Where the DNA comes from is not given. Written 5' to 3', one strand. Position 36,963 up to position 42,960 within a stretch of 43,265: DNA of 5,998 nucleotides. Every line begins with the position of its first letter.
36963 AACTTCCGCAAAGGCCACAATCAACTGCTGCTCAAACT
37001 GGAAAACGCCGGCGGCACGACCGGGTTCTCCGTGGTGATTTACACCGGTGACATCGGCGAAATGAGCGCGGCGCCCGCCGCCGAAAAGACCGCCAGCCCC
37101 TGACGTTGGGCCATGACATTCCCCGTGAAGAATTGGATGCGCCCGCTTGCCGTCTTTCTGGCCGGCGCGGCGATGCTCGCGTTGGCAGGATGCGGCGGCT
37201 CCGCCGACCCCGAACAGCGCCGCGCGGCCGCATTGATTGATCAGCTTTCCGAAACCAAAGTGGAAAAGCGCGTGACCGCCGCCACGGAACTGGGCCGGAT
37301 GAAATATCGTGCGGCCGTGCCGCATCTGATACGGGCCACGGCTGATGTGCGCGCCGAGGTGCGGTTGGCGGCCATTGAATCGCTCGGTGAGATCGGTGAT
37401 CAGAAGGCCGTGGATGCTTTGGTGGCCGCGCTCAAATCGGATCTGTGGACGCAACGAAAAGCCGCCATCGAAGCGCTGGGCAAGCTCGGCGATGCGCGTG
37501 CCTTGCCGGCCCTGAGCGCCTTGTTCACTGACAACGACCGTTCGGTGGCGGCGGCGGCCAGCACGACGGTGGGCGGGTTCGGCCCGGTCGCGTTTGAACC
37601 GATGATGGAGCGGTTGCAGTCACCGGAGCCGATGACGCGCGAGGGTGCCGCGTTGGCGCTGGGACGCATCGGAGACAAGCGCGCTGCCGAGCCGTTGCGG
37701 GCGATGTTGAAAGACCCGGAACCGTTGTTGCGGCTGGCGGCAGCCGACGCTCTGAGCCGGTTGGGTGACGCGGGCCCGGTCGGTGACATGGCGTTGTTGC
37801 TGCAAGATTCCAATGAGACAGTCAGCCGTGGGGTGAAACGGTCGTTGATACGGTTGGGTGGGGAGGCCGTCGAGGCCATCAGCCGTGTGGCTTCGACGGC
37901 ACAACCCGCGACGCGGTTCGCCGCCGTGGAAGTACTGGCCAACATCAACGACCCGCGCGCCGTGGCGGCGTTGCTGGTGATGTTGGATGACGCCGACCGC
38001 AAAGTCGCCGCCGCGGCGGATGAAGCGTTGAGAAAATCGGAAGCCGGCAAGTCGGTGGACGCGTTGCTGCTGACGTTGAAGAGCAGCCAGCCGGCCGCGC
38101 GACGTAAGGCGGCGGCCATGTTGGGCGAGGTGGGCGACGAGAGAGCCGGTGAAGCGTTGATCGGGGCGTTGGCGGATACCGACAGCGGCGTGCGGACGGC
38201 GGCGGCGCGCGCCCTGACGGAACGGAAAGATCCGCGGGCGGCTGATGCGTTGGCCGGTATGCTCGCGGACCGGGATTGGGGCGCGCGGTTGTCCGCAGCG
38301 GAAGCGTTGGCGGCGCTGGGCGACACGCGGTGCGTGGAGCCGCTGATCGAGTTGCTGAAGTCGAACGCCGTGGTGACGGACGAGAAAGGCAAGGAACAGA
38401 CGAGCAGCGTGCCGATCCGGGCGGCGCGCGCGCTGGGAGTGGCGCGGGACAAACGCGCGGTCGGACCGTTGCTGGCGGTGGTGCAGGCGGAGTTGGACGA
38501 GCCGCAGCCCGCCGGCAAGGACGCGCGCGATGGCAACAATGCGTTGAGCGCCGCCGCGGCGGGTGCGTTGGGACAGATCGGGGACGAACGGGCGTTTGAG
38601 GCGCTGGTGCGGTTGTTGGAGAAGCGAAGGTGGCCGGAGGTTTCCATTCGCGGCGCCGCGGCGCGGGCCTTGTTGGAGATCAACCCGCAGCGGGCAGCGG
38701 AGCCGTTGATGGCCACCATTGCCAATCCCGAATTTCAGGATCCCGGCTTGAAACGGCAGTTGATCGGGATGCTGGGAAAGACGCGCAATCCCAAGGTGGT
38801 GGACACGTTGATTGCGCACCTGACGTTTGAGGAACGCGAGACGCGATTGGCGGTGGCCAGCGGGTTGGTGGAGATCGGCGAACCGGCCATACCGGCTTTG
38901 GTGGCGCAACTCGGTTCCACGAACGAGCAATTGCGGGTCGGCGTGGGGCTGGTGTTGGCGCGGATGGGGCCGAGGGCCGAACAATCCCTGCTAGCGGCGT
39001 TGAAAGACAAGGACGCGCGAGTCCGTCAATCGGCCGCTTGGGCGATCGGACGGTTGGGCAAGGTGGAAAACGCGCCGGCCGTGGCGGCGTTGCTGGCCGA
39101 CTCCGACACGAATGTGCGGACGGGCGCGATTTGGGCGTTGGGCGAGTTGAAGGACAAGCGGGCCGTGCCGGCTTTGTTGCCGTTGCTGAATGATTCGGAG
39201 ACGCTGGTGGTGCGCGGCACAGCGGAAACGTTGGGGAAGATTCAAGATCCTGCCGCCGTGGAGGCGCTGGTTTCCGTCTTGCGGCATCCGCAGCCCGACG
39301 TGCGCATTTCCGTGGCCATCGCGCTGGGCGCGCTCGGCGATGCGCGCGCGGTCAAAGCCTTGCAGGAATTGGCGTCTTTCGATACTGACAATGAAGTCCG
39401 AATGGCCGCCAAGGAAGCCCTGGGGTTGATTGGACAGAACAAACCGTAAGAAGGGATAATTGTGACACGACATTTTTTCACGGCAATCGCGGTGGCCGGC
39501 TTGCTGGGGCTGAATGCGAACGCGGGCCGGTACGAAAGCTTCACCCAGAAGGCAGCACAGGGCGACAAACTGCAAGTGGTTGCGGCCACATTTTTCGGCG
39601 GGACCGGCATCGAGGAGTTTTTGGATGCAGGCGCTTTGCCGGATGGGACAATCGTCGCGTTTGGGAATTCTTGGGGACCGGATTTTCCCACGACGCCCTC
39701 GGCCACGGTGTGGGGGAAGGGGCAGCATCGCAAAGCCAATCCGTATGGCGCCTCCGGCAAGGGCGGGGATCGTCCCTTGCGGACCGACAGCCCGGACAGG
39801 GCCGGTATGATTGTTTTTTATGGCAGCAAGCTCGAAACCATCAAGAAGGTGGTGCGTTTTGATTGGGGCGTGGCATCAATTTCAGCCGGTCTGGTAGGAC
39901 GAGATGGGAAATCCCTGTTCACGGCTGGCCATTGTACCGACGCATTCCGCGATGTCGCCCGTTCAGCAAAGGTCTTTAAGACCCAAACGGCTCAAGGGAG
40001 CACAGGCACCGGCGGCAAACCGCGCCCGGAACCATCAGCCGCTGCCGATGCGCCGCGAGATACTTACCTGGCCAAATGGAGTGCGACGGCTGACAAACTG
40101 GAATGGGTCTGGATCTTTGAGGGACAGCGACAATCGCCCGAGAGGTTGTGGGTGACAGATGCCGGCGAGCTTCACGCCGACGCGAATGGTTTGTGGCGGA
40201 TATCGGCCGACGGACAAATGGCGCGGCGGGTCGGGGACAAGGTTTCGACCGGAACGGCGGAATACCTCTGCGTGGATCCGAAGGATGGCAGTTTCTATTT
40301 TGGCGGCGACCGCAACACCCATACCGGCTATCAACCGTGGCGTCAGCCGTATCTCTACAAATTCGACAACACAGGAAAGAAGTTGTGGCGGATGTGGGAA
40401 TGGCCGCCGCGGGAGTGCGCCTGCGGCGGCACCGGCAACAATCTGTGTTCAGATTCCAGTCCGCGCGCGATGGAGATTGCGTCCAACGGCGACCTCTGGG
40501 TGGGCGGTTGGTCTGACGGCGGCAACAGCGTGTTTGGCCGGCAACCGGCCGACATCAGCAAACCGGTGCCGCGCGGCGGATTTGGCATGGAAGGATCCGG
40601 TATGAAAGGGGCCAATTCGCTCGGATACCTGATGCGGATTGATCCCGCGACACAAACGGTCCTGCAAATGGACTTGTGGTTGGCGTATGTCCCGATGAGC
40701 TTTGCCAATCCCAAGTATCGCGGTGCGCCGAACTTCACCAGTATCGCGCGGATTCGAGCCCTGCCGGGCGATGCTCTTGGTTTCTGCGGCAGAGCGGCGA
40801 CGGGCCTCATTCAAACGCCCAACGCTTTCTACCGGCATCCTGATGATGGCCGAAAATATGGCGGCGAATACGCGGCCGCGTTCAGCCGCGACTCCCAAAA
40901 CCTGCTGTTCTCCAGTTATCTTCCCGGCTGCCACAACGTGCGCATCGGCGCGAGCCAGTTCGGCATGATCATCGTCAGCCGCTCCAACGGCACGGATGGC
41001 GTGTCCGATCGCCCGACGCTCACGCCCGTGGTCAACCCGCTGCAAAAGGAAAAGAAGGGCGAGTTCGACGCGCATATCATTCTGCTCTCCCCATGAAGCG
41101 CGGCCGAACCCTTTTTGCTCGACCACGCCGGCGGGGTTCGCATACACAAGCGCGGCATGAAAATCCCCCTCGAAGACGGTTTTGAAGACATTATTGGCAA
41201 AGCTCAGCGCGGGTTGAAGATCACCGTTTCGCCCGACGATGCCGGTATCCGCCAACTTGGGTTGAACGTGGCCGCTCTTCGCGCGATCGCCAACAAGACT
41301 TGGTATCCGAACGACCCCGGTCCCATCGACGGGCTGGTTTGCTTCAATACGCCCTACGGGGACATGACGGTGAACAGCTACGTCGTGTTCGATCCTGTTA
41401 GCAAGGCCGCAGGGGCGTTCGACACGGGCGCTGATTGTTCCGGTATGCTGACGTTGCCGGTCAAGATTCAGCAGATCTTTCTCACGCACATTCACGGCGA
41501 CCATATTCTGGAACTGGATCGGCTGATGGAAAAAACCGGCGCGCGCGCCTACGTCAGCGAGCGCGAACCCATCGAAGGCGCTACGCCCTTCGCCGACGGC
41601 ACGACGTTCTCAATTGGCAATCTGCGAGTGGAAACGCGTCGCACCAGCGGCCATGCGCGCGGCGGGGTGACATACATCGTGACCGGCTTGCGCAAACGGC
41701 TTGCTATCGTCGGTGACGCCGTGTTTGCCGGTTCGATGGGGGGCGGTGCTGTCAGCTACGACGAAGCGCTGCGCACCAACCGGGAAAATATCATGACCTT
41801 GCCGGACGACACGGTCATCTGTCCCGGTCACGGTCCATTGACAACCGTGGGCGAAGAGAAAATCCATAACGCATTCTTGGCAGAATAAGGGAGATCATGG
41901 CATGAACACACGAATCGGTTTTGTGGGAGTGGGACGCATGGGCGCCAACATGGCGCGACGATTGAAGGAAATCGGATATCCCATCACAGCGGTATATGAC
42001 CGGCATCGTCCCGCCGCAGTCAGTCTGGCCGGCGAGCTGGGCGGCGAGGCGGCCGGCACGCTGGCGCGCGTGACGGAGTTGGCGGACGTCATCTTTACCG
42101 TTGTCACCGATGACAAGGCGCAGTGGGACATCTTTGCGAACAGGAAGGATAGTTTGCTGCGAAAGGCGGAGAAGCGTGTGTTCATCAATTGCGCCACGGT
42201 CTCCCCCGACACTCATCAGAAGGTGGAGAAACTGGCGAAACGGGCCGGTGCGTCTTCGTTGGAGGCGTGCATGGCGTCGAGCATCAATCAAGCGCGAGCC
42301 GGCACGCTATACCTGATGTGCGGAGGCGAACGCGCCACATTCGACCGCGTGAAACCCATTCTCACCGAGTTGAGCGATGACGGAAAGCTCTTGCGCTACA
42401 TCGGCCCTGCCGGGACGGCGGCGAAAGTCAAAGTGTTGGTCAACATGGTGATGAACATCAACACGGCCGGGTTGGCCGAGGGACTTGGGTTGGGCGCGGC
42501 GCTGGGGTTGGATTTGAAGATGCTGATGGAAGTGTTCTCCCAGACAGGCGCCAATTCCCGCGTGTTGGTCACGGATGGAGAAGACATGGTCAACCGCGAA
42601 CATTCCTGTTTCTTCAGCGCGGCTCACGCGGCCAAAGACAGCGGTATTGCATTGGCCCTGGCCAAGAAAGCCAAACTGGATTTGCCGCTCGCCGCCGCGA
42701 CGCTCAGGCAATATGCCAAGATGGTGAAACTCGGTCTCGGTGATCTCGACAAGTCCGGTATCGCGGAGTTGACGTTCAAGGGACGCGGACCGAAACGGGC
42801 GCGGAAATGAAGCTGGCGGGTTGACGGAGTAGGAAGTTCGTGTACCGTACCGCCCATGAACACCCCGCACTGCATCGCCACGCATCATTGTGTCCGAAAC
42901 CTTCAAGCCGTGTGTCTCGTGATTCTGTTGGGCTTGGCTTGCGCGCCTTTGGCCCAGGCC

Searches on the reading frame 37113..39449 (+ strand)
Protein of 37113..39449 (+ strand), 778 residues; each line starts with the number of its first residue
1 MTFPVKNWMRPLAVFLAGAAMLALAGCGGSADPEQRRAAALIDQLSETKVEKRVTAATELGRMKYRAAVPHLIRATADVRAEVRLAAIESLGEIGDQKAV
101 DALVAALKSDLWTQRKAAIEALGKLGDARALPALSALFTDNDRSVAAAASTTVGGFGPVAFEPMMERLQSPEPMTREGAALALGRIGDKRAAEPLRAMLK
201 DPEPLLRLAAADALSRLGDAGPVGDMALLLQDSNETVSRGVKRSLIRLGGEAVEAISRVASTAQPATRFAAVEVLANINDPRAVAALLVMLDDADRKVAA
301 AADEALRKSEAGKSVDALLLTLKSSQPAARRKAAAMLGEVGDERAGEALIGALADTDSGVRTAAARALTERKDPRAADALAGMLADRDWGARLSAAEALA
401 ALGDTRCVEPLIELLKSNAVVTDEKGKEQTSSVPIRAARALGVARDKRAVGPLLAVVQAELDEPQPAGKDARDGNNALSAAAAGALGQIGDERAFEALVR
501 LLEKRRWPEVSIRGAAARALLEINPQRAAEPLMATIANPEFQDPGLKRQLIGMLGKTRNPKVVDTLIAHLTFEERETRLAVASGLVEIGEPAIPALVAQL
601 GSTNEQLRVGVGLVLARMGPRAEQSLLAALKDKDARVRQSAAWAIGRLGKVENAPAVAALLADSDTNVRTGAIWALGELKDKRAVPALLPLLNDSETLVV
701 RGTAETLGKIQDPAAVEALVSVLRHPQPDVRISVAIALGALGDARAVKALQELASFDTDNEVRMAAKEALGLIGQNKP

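Call 27: search_protein_families(library=pfam, proteins=[window:37113-39449:+])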
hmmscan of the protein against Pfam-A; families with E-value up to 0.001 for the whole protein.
window:37113-39449:+ (778 aa): 7 families
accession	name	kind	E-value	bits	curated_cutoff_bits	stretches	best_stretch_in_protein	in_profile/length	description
PF13646.12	HEAT_2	-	5e-122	398.9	27.7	11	686-771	2-88/88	HEAT repeats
PF03130.22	HEAT_PBS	-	2.2e-61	197.6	20.9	6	668-694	1-27/27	PBS lyase HEAT-like repeat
PF02985.28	HEAT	-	1.2e-48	158.8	23.5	1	625-651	4-30/31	HEAT repeat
PF13513.12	HEAT_EZ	-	3.6e-29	101.1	27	1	620-648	27-55/55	HEAT-like repeat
PF00514.29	Arm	-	1.2e-17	63.8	20.6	0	626-648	17-39/41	Armadillo/beta-catenin-like repeat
PF12717.13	Cnd1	-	1.8e-11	44.8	26.4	0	624-683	24-89/162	non-SMC mitotic condensation complex subunit 1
PF01602.26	Adaptin_N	-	8.1e-08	31.7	37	0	617-693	110-193/524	Adaptin N terminal region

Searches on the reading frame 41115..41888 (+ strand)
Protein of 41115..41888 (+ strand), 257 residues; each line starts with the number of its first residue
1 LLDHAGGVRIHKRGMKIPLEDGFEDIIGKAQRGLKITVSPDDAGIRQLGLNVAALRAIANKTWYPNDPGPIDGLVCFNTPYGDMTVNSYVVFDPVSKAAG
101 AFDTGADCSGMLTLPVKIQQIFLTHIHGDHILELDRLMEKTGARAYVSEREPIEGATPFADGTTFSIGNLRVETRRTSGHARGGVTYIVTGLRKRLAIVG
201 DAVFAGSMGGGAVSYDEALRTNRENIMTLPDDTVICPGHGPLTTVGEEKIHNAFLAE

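Call 27: search_protein_families(library=pfam, proteins=[window:41115-41888:+])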
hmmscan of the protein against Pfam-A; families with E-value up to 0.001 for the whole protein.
window:41115-41888:+ (257 aa): 2 families
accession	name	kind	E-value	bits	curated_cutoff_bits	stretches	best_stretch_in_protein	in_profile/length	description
PF00753.33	Lactamase_B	-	1.2e-12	48.6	22.7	1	102-239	20-196/196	Metallo-beta-lactamase superfamily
PF12706.13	Lactamase_B_2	-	8.3e-05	22.7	27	1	90-168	3-99/200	Beta-lactamase superfamily domain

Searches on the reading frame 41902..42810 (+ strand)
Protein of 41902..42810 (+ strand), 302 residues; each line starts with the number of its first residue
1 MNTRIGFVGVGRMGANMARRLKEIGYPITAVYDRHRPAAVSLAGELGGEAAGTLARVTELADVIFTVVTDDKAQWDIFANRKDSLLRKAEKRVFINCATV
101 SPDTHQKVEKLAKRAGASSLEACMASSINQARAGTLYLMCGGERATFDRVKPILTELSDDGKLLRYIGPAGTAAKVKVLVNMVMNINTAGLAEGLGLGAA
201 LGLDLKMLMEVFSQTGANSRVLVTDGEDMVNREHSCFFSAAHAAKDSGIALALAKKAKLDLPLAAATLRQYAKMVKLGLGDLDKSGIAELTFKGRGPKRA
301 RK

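Call 27: search_protein_families(library=pfam, proteins=[window:41902-42810:+])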
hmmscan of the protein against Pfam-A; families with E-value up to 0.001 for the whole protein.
window:41902-42810:+ (302 aa): 6 families
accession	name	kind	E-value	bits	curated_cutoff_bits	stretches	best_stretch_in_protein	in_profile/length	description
PF03446.21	NAD_binding_2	-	1.8e-28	100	21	1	4-162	1-155/161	NAD binding domain of 6-phosphogluconate dehydrogenase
PF14833.11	NAD_binding_11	-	3e-19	69.9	30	1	171-290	1-121/122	NAD-binding of NADP-dependent 3-hydroxyisobutyrate dehydrogenase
PF02826.25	2-Hacid_dh_C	-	6.4e-07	29.3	25.1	1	2-98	36-127/178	D-isomer specific 2-hydroxyacid dehydrogenase, NAD binding domain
PF03807.23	F420_oxidored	-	1.2e-06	29.4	21.6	1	4-68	1-67/94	NADP oxidoreductase coenzyme F420-dependent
PF01488.26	Shikimate_DH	-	0.00042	20.9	24.3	0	3-110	13-123/138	Shikimate / quinate 5-dehydrogenase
PF01408.29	GFO_IDH_MocA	-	0.00091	20.3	24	0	4-67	2-69/120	Oxidoreductase family, NAD-binding Rossmann fold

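Call 66: find_encoding_contigs(protein=window:41902-42810:+, flank=10000, max_places=4)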
Protein window:41902-42810:+ (302 aa): 1 contig read that carries it; 1 place shown.
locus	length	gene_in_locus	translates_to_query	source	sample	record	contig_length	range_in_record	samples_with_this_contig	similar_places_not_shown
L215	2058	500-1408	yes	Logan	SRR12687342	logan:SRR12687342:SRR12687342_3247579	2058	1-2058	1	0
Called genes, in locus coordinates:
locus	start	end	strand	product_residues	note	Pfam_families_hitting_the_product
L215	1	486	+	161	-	?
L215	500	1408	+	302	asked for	PF02826:2-Hacid_dh_C (weak), PF03446:NAD_binding_2, PF03807:F420_oxidored (weak), PF14833:NAD_binding_11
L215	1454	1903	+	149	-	-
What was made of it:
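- Tried and rejected: Extending the contig on the right (call 66): only a 2-kb contig was found.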
